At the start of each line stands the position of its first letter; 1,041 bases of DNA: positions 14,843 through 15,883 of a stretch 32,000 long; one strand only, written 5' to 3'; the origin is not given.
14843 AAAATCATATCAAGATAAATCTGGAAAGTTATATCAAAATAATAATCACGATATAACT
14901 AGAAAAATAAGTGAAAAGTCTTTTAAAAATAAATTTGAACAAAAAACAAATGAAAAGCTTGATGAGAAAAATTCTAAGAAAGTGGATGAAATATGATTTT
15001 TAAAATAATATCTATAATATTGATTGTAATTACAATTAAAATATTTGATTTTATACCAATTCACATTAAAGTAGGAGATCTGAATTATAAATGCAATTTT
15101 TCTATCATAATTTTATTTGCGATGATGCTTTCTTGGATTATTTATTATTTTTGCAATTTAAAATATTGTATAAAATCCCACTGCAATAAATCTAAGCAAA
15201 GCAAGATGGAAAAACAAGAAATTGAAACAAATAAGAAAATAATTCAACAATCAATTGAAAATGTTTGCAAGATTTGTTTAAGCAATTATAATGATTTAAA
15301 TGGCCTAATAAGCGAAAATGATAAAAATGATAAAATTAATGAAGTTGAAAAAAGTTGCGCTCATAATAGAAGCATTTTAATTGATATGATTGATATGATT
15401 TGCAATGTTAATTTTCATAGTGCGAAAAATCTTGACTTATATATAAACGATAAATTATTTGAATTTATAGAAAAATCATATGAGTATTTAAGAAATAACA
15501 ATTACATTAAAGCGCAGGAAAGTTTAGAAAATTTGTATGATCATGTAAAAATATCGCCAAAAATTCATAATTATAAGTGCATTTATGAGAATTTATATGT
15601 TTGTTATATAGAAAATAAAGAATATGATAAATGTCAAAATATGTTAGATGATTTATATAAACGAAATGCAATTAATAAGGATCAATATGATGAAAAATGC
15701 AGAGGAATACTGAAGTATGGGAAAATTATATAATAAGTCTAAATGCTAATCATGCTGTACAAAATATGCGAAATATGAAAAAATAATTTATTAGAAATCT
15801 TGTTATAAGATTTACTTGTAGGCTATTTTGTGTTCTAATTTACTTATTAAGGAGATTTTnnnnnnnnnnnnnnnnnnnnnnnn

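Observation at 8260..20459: System-level hypothesis: a co-regulated, Sec-exported effector family targeting host calmodulin and actin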

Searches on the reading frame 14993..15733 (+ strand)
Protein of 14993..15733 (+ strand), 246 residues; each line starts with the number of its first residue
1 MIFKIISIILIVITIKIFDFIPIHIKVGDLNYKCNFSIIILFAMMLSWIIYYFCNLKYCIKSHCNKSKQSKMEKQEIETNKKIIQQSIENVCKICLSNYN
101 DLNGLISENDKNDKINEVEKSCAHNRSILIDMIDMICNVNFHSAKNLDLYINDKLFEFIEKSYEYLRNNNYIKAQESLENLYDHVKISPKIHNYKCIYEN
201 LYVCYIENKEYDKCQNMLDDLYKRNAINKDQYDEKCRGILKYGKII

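Call 4: search_protein_families(library=pfam, proteins=[window:14993-15733:+], max_evalue=1)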
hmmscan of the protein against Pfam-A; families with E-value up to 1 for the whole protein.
window:14993-15733:+ (246 aa): 1 family
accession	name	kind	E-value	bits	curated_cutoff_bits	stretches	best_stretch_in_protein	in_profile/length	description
PF14559.12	TPR_19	-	0.022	15.5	25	1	166-221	2-51/68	Tetratricopeptide repeat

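Call 42: search_protein_families(library=ncbifam, proteins=[window:14993-15733:+], max_evalue=0.1)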
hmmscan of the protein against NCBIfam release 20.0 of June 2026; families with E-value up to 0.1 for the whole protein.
window:14993-15733:+ (246 aa): 1 family
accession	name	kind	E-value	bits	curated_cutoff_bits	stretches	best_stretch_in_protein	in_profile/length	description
TIGR04561.1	membra_charge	hypoth_equivalog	0.025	14.8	30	1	30-94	8-77/82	TIGR04561 family membrane protein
